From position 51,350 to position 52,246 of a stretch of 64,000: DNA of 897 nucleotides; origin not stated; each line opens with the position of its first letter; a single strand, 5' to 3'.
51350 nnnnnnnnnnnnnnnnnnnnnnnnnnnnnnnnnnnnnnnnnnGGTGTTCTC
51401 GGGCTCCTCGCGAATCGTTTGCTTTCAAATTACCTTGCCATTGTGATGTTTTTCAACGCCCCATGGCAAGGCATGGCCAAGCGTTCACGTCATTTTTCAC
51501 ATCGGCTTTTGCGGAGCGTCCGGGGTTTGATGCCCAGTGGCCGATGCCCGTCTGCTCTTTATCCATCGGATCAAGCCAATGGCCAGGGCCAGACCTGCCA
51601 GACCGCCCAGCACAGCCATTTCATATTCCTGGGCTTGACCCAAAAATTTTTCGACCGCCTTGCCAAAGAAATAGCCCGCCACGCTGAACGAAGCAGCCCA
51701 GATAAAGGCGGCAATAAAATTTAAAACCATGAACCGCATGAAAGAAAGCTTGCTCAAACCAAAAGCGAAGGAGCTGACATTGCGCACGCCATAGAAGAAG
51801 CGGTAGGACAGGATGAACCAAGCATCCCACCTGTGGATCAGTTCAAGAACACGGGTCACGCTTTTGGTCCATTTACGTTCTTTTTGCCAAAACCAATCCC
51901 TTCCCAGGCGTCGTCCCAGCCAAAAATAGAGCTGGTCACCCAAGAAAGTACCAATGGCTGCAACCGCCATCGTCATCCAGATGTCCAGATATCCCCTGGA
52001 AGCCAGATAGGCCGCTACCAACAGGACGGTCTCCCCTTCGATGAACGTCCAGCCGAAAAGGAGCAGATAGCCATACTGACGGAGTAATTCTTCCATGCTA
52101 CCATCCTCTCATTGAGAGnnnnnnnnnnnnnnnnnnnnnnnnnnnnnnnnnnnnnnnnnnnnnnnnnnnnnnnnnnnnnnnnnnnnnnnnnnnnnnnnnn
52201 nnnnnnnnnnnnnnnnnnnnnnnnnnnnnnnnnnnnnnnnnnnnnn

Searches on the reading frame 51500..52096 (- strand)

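Call 4: search_protein_families(library=pfam, proteins=[window:51500-52096:-], max_evalue=0.01)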
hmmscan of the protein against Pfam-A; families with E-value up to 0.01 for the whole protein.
window:51500-52096:- (199 aa): 2 families
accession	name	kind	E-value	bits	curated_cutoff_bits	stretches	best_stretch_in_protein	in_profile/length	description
PF09335.16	VTT_dom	-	3.6e-17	63.4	33.9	1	22-142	4-122/123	VTT domain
PF14340.12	DUF4395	-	0.0059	17.4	24.5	0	22-73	12-65/130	Domain of unknown function (DUF4395)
